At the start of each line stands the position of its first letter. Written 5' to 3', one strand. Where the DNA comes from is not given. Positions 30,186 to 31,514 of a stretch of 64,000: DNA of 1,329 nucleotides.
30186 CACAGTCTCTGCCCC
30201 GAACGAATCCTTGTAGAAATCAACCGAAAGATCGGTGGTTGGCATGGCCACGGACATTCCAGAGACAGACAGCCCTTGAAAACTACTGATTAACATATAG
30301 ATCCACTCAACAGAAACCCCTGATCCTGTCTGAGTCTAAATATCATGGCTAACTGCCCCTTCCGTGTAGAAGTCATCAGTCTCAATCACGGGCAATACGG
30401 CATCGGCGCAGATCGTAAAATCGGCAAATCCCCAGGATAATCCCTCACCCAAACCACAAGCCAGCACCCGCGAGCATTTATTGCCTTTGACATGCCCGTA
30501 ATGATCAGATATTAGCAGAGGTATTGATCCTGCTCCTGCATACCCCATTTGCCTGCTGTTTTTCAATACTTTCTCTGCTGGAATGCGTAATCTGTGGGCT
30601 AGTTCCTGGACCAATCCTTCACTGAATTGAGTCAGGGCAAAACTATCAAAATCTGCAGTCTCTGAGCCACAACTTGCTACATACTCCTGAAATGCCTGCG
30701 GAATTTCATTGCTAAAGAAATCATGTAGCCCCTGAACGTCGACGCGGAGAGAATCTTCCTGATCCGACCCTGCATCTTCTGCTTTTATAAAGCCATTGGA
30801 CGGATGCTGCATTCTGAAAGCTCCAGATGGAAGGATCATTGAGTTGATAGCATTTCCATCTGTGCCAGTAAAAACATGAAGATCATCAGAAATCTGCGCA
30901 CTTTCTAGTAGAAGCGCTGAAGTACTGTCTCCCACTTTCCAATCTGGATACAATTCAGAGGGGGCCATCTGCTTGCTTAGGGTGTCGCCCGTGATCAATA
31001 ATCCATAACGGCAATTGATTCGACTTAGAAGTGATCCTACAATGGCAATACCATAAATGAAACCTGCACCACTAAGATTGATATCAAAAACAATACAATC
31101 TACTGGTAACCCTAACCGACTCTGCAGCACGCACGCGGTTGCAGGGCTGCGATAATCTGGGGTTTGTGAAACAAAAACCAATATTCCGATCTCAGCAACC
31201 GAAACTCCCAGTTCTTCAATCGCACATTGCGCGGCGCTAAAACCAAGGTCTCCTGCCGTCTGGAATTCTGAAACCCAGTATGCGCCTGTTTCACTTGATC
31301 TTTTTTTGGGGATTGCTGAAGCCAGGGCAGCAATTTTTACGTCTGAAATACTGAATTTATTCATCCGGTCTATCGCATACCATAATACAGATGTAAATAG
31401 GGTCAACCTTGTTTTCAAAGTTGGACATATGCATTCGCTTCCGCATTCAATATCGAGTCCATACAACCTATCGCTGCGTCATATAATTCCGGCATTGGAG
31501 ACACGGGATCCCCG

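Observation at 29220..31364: Active/dead KASIII pair 1: the upstream paralog has lost Cys, His and Asn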

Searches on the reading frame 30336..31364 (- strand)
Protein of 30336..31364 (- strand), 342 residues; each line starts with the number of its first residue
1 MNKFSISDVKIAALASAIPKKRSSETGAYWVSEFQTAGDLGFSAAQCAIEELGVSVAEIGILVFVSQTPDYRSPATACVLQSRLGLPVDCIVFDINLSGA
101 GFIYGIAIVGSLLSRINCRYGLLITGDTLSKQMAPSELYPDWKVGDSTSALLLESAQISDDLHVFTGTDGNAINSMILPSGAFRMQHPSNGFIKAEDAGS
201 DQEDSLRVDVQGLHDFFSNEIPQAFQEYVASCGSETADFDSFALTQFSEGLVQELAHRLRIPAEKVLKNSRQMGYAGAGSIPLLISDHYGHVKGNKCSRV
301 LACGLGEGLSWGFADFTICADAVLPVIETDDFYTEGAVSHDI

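Call 5: search_protein_families(library=pfam, proteins=[window:30336-31364:-])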
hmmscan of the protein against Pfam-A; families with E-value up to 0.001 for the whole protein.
window:30336-31364:- (342 aa): 2 families
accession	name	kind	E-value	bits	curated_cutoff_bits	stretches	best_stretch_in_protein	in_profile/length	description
PF08541.16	ACP_syn_III_C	-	2.2e-13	50.6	26.6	1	232-313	4-85/90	3-Oxoacyl-[acyl-carrier-protein (ACP)] synthase III C terminal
PF08545.16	ACP_syn_III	-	2.8e-07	30.8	24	1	93-170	1-80/80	3-Oxoacyl-[acyl-carrier-protein (ACP)] synthase III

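Call 6: search_protein_families(library=ncbifam, proteins=[window:30336-31364:-])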
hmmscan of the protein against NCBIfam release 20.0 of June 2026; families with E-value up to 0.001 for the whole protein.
window:30336-31364:- (342 aa): 9 families
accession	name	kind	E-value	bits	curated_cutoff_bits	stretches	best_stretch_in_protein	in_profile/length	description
NF006829.0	PRK09352.1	subfamily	2.4e-35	122.1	249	1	33-314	49-317/322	beta-ketoacyl-ACP synthase 3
NF009519.0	PRK12880.1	equivalog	1.1e-28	100.6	436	1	28-315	51-335/353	beta-ketoacyl-ACP synthase III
TIGR00747.1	fabH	subfamily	1.1e-27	96.9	292.1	1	35-312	49-316/322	beta-ketoacyl-ACP synthase III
NF006720.0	PRK09258.1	equivalog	2e-22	80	285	2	36-130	60-154/338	3-oxoacyl-ACP synthase III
NF004623.0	PRK05963.1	equivalog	1.7e-19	70.3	437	1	22-313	39-323/328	beta-ketoacyl-ACP synthase III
NF005541.0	PRK07204.1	equivalog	9.8e-14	51.5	402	1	15-312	31-323/329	beta-ketoacyl-ACP synthase III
NF003274.0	PRK04262.1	equivalog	1.6e-09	37.2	244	1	40-138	54-150/347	hydroxymethylglutaryl-CoA synthase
NF005703.0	PRK07515.1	equivalog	6e-07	28.7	304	1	34-174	93-231/373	beta-ketoacyl-ACP synthase III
NF005308.0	PRK06840.1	equivalog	3.8e-06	26.2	315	1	35-266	51-284/339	3-oxoacyl-ACP synthase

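Call 7: search_solved_structures(query=window:30336-31364:-, show_alignments=3, max_evalue=0.001)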
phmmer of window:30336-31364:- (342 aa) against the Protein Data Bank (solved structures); distinct sequences matched with E-value up to 0.001: 49.
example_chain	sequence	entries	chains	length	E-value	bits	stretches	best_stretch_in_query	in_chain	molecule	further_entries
4efi_A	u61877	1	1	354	1.6e-36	129.4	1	29-328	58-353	3-oxoacyl-(Acyl-carrier protein) synthase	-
3gwa_A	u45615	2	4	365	6.3e-31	111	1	34-312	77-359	3-oxoacyl-(Acyl-carrier-protein) synthase III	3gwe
3il4_A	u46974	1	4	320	2.7e-23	86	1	35-314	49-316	3-oxoacyl-[acyl-carrier-protein] synthase 3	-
3il6_A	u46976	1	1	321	6.4e-23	84.7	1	35-314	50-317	3-oxoacyl-[acyl-carrier-protein] synthase 3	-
3il5_A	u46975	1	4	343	1e-22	84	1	35-314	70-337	3-oxoacyl-[acyl-carrier-protein] synthase 3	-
5bqs_A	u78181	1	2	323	3.8e-22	82.2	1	23-317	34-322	3-oxoacyl-[acyl-carrier-protein] synthase 3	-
2x3e_A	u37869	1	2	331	8.7e-21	77.7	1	35-313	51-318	3-OXOACYL-[ACYL-CARRIER-PROTEIN] SYNTHASE 3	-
4ryb_A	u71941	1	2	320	1.6e-19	73.5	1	31-313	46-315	3-oxoacyl-[acyl-carrier-protein] synthase 3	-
4dfe_A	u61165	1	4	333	4.3e-19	72.1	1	28-313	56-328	3-oxoacyl-[acyl-carrier-protein] synthase 3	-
2ebd_A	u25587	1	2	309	6.6e-17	65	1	35-313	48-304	3-oxoacyl-[acyl-carrier-protein] synthase 3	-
4x9k_A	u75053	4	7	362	2e-16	63.3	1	35-315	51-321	3-oxoacyl-[acyl-carrier-protein] synthase 3 protein 2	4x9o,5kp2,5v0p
4wzu_A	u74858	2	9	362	5.4e-16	61.9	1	35-315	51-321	3-oxoacyl-[acyl-carrier-protein] synthase 3 protein 2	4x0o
1ebl_A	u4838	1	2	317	1.6e-15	60.4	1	34-314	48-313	BETA-KETOACYL-ACP SYNTHASE III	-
6a9n_A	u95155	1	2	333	2.7e-15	59.7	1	21-311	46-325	3-oxoacyl-[acyl-carrier-protein] synthase 3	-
9ka5_A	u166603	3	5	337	3.5e-15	59.3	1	35-314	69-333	Beta-ketoacyl-[acyl-carrier-protein] synthase III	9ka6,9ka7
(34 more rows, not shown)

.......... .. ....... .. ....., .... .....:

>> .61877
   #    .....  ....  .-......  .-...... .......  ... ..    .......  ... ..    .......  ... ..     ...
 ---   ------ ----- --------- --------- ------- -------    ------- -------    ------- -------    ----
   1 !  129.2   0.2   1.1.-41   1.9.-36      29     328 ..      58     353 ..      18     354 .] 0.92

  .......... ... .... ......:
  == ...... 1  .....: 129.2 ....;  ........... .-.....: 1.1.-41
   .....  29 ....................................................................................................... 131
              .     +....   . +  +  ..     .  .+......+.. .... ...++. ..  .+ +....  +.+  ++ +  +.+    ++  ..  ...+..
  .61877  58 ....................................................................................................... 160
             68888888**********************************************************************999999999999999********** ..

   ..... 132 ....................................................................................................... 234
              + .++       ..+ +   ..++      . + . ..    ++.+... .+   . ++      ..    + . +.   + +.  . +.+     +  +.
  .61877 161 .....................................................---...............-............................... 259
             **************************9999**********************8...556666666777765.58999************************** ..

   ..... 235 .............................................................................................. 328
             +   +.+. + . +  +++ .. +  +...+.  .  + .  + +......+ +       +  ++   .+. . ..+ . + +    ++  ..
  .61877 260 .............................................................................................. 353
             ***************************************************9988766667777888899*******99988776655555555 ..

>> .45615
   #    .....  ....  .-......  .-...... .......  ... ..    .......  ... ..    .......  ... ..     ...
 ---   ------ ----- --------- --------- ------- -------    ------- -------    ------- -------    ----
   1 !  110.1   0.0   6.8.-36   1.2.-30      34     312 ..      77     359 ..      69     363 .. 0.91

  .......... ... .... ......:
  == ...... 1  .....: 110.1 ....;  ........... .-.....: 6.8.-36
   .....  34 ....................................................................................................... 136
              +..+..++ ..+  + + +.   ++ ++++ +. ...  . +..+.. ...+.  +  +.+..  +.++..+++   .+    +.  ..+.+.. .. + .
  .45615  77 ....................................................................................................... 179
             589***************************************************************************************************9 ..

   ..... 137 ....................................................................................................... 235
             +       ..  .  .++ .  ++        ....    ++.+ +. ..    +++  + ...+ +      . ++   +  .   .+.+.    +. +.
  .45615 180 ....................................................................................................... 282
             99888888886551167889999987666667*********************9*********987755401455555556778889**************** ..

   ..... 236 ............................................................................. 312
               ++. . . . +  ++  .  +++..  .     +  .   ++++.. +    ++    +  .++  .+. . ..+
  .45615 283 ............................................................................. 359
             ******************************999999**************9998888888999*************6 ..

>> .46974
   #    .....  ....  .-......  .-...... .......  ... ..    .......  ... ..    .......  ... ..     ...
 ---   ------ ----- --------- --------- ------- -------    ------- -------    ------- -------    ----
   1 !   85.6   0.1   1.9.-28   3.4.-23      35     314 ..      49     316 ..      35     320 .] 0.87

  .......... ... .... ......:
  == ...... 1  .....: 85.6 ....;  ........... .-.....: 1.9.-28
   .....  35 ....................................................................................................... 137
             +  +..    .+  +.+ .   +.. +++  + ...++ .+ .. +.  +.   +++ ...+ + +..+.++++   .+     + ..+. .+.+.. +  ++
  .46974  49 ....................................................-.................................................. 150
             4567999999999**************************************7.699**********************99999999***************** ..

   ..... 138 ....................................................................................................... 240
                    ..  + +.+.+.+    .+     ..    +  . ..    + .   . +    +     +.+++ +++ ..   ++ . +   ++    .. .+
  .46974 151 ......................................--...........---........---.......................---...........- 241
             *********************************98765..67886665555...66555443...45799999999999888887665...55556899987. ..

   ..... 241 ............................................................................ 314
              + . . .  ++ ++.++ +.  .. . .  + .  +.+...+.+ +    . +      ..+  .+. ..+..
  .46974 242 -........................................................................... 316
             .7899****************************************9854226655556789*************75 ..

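Call 12: find_homologous_proteins(query=window:30336-31364:-, max_evalue=1e-20)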
Query window:30336-31364:- (342 aa): 309 proteins with E <= 1e-20 among 6027 candidates; the best 120 are listed.
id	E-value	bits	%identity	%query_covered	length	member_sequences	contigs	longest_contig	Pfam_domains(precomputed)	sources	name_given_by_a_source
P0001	1.2e-81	293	47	92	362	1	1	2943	PF08545.17,PF08541.17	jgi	-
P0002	1.7e-70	256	41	99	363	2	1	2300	PF08545.17,PF08541.17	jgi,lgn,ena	-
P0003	5.7e-69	251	38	100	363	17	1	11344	PF08545.17,PF08541.17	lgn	-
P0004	2.7e-68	249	44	90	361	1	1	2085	PF08545.17,PF08541.17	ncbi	-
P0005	3.2e-68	248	42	91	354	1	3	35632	PF08545.17,PF08541.17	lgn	-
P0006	7.8e-68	247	40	99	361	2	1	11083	PF08545.17,PF08541.17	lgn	-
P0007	1.3e-65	240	38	99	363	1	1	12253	PF08545.17,PF08541.17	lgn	-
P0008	3.0e-65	239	40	100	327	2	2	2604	PF08545.17,PF08541.17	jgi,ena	jgi:3-oxoacyl-[acyl-carrier-protein] synthase-3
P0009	4.8e-65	238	37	99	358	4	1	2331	PF08545.17,PF08541.17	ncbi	-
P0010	1.5e-64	236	37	100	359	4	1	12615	PF08545.17,PF08541.17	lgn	-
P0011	3.4e-64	235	38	100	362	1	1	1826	PF08545.17,PF08541.17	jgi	-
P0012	1.3e-63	233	38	100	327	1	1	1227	PF08545.17,PF08541.17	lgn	-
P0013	3.9e-63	232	38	100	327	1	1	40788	PF08545.17,PF08541.17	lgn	-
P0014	5.8e-63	231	36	99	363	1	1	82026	PF08545.17,PF08541.17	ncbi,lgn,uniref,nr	ncbi:ketoacyl-ACP synthase III [Heyndrickxia sporothermodurans]|uniref:3-oxoacyl-ACP synthase III fa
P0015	1.5e-62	230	36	100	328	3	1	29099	PF08545.17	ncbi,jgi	jgi:3-oxoacyl-[acyl-carrier-protein] synthase-3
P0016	3.6e-62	229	40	100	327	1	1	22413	PF08545.17,PF08541.17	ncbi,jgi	jgi:3-oxoacyl-[acyl-carrier-protein] synthase-3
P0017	1.4e-61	227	38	100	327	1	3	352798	PF08545.17,PF08541.17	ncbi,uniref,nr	ncbi:3-oxoacyl-[acyl-carrier-protein] synthase III C-terminal domain-containing protein [Flavobacter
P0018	1.9e-61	226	38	90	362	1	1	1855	PF08545.17,PF08541.17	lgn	-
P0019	2.5e-61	226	38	100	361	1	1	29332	PF08545.17,PF08541.17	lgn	-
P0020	6.7e-61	224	37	97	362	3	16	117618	PF08545.17,PF08541.17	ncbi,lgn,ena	-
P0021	8.4e-61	224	36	100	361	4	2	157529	PF08545.17,PF08541.17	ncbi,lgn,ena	-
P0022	8.7e-61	224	36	98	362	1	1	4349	PF08545.17,PF08541.17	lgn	-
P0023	1.3e-60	224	37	100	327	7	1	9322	PF08545.17,PF08541.17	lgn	-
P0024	3.8e-60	222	36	100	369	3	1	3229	PF08545.17,PF08541.17,PF08392.19,PF00195.26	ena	-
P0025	9.5e-60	221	34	98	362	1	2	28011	PF08545.17,PF08541.17,PF08392.19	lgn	-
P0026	1.3e-59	220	36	99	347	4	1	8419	PF08545.17,PF08541.17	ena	-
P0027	1.9e-59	220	35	98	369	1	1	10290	PF08545.17,PF08541.17,PF08392.19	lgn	-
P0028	4.5e-59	218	36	100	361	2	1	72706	PF08545.17,PF08541.17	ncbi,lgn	-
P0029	8.6e-59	217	36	100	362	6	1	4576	PF08545.17,PF08541.17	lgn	-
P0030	1.4e-58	217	35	98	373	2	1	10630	PF08545.17,PF00108.30,PF08541.17,PF00195.26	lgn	-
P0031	2.0e-58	216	34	97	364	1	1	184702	PF08545.17,PF08541.17,PF08392.19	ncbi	-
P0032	2.0e-58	216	37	92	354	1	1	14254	PF08545.17,PF08541.17,PF00195.26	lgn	-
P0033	2.2e-58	216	34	97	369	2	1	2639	PF08545.17,PF08541.17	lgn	-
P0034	3.3e-58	216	39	89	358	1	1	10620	PF08545.17,PF08541.17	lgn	-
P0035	3.9e-58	215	36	100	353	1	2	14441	PF08545.17,PF08541.17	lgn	-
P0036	4.5e-58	215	38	90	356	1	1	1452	PF08545.17,PF08541.17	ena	-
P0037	5.2e-58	215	33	100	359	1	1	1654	PF08545.17,PF08541.17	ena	-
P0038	1.4e-57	214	35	99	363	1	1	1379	PF08545.17,PF08541.17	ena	-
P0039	2.1e-57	213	35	99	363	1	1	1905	PF08545.17,PF08541.17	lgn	-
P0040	2.9e-57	212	36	100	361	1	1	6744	PF08545.17,PF08541.17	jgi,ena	-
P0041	4.0e-57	212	34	98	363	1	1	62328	PF08545.17,PF08541.17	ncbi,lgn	-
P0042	5.1e-57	212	35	99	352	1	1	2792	PF08545.17,PF08541.17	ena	-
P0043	5.3e-57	212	35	97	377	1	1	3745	PF08545.17,PF08541.17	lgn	-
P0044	5.8e-57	211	36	100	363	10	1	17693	PF08545.17,PF08541.17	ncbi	-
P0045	6.9e-57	211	36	98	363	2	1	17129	PF08545.17,PF08541.17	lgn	-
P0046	7.3e-57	211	35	92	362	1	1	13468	PF08545.17,PF08541.17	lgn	-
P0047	7.5e-57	211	34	98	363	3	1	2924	PF08545.17,PF08541.17,PF00195.26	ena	-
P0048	8.3e-57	211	36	98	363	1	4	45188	PF08545.17,PF08541.17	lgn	-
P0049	9.9e-57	211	35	100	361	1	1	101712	PF08545.17,PF08541.17,PF00195.26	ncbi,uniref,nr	ncbi:3-oxoacyl-ACP synthase III family protein [Adlercreutzia sp. ZJ473]|uniref:3-oxoacyl-ACP syntha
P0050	1.9e-56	210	35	100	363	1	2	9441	PF08545.17,PF08541.17,PF08392.19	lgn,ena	-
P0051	2.2e-56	210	39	100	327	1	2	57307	PF08545.17,PF08541.17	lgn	-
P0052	3.2e-56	209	35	99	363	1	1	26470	PF08545.17,PF08541.17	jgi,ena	-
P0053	3.4e-56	209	35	99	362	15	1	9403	PF08545.17,PF08541.17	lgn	-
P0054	3.8e-56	209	39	91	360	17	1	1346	PF08545.17,PF08541.17,PF08392.19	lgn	-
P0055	3.9e-56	209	35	97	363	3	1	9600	PF08545.17,PF08541.17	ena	-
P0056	4.7e-56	208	35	100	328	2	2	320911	PF08545.17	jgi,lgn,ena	jgi:3-oxoacyl-[acyl-carrier-protein] synthase-3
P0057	9.6e-56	207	34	98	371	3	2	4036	PF08545.17,PF00108.30,PF08541.17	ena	-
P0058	1.9e-55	206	36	100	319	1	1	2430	PF08545.17,PF08541.17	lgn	-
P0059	2.2e-55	206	37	92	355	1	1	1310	PF08545.17,PF08541.17,PF08392.19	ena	-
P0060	3.1e-55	206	34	97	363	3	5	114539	PF08545.17,PF08541.17,PF08392.19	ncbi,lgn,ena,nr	ncbi:MAG: ketoacyl-ACP synthase III [Clostridia bacterium]|nr:ketoacyl-ACP synthase III [Clostridia 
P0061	6.0e-55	205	35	97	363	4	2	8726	PF08545.17,PF08541.17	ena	-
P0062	9.1e-55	204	36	96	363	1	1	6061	PF08545.17,PF08541.17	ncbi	-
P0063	1.3e-54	204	35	95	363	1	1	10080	PF08545.17,PF08541.17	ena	-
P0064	1.4e-54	204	35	98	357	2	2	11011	PF02797.22,PF08545.17,PF08541.17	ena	-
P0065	1.5e-54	204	35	99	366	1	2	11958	PF08545.17,PF08541.17,PF08392.19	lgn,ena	-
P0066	1.5e-54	204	35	100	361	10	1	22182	PF08545.17,PF08541.17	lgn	-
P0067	2.3e-54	203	34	97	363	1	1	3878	PF08545.17,PF08541.17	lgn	-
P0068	2.6e-54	203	32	98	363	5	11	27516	PF08545.17,PF08541.17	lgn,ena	-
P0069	3.4e-54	202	34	95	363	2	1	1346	PF08545.17,PF08541.17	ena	-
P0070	5.7e-54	202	35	99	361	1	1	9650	PF08545.17,PF08541.17,PF08392.19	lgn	-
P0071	6.7e-54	201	35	95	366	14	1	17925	PF08545.17,PF08541.17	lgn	-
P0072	7.4e-54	201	32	97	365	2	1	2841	PF08545.17,PF08541.17,PF08392.19,PF00195.26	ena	-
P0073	8.7e-54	201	35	100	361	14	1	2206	PF08545.17,PF08541.17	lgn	-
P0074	9.5e-54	201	36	90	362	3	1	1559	PF08545.17,PF08541.17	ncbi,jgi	jgi:3-oxoacyl-[acyl-carrier-protein] synthase-3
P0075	1.0e-53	201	38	100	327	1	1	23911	PF08545.17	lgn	-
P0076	1.4e-53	200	34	88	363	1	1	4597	PF08545.17,PF08541.17,PF08392.19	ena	-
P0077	1.6e-53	200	33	98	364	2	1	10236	PF08545.17,PF08541.17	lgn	-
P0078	2.3e-53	200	35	95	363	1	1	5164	PF08545.17,PF08541.17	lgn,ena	-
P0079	2.4e-53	200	34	100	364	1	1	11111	PF08545.17,PF08541.17,PF08392.19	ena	-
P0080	3.8e-53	199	34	99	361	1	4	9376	PF08545.17,PF08541.17,PF08392.19,PF00195.26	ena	-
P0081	4.1e-53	199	35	98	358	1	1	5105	PF08545.17,PF08541.17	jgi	-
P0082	4.3e-53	199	35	98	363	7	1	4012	PF08545.17,PF08541.17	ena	-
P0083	4.8e-53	199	35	100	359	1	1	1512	PF08545.17,PF08541.17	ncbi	-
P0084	6.9e-53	198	35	92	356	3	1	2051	PF08545.17,PF08541.17,PF00195.26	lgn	-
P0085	1.2e-52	197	34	99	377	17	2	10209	PF08545.17,PF08541.17,PF08392.19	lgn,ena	-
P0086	1.2e-52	197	33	100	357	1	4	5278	PF08545.17,PF08541.17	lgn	-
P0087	1.9e-52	197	35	100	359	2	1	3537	PF08545.17,PF08541.17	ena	-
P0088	2.2e-52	196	33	100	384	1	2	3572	PF08545.17,PF08541.17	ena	-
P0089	4.1e-52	196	33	98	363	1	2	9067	PF08545.17,PF08541.17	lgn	-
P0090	1.1e-51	194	35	99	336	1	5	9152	PF08545.17,PF08541.17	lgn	-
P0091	1.2e-51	194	33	98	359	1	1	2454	PF08545.17,PF08541.17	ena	-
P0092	1.8e-51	193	36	98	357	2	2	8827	PF08545.17,PF08541.17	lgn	-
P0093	3.3e-51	193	35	88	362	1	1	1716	PF08545.17,PF08541.17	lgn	-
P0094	7.2e-51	191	33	98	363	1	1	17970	PF08545.17,PF08541.17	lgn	-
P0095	8.9e-51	191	33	90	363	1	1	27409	PF08545.17,PF08541.17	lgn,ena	-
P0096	3.2e-50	189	34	97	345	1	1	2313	PF08545.17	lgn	-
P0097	1.8e-49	187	35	89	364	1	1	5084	PF08545.17,PF08541.17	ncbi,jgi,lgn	ncbi:MAG: ketoacyl-ACP synthase III [Gallionella sp.]|jgi:3-oxoacyl-[acyl-carrier-protein] synthase-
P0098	2.5e-49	186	34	94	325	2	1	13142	PF08545.17,PF08541.17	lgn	-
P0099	4.7e-49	185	34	95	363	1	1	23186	PF08545.17,PF08541.17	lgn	-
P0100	8.3e-49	185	33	92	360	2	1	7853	PF08545.17,PF08541.17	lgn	-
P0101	9.5e-49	184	33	88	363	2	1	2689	PF08545.17,PF08541.17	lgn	-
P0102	9.8e-48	181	34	100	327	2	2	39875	PF08545.17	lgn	-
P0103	3.0e-47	180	31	99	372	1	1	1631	PF08545.17,PF00108.30,PF08541.17,PF08392.19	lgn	-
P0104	3.1e-47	180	35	93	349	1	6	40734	PF08545.17,PF08541.17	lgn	-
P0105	3.1e-47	180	35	93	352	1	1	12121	PF08545.17,PF08541.17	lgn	-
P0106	6.4e-47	178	33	98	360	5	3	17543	PF08545.17,PF08541.17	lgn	-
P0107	4.1e-45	173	35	98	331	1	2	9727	PF08545.17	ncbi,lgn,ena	-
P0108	4.5e-45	172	33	99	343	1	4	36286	PF08545.17,PF08541.17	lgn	-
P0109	2.8e-44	170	34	97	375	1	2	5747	PF08545.17,PF08541.17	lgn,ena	-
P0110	4.3e-44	169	33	93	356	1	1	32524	PF08545.17,PF08541.17,PF08392.19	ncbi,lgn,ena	-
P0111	6.3e-44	169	31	94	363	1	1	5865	PF08545.17,PF08541.17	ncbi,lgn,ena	-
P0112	1.2e-43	168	32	99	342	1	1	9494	PF08545.17,PF08541.17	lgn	-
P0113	1.9e-43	167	32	98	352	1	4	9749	PF08545.17,PF08541.17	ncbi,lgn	ncbi:MAG: ketoacyl-ACP synthase III [Clostridia bacterium]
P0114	3.1e-43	166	34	99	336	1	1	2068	PF08545.17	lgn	-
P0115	3.9e-43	166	33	87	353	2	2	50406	PF08545.17,PF08541.17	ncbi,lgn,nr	ncbi:MAG: ketoacyl-ACP synthase III [Marinisporobacter sp.]|nr:ketoacyl-ACP synthase III [Marinispor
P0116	6.1e-43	165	31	94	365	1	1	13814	PF08545.17,PF08541.17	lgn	-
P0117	6.4e-43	165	32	99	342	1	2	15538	PF08545.17,PF08541.17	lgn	-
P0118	1.1e-42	165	31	94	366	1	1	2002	PF08545.17,PF08541.17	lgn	-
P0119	1.6e-42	164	33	89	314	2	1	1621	PF08545.17,PF08541.17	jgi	-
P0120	2.3e-42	163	34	100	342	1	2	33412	PF08545.17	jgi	jgi:3-oxoacyl-[acyl-carrier-protein] synthase III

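Call 14: find_encoding_contigs(protein=P0001, flank=6000, max_places=3)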
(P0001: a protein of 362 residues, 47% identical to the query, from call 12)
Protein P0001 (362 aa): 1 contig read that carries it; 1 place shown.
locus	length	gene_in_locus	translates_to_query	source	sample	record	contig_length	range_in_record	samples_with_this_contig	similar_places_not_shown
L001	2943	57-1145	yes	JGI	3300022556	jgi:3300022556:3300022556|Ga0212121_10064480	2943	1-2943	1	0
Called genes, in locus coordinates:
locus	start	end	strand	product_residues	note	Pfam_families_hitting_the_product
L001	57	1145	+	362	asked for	PF08545:ACP_syn_III, PF08541:ACP_syn_III_C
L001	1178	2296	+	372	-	PF08392:FAE1_CUT1_RppA (faint), PF08545:ACP_syn_III, PF08541:ACP_syn_III_C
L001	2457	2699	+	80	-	-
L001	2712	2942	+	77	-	?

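Call 15: find_encoding_contigs(protein=P0017, flank=8000, max_places=2)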
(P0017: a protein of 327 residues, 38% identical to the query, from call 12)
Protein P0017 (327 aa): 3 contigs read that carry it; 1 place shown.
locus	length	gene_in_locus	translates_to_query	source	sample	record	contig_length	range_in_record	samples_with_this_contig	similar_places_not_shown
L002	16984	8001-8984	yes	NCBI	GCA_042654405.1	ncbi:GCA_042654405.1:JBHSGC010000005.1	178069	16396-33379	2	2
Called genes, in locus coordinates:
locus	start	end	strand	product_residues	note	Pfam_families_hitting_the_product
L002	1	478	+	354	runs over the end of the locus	PF13439:Glyco_transf_4 (weak), PF00534:Glycos_transf_1, PF13692:Glyco_trans_1_4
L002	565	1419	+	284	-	-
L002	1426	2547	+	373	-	-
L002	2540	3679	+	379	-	PF13477:Glyco_trans_4_2, PF13439:Glyco_transf_4, PF13579:Glyco_trans_4_4, PF00534:Glycos_transf_1, PF20706:GT4-conflict (weak), PF13692:Glyco_trans_1_4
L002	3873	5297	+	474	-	PF03062:MBOAT, PF13813:MBOAT_2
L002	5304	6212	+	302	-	-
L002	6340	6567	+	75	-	PF00550:PP-binding (weak)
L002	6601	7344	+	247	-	PF05368:NmrA (faint), PF23441:SDR (weak), PF00106:adh_short, PF01370:Epimerase, PF08659:KR, PF13561:adh_short_C2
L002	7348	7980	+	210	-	PF17836:PglD_N, PF00132:Hexapep (faint), PF25087:GMPPB_C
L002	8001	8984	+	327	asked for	PF08545:ACP_syn_III, PF08541:ACP_syn_III_C (weak)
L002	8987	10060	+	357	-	PF08545:ACP_syn_III, PF08541:ACP_syn_III_C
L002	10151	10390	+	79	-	-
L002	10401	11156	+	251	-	PF00106:adh_short, PF08659:KR, PF13561:adh_short_C2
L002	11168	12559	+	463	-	PF00501:AMP-binding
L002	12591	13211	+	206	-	PF23023:Anti-Pycsar_Apyc1, PF00753:Lactamase_B, PF12706:Lactamase_B_2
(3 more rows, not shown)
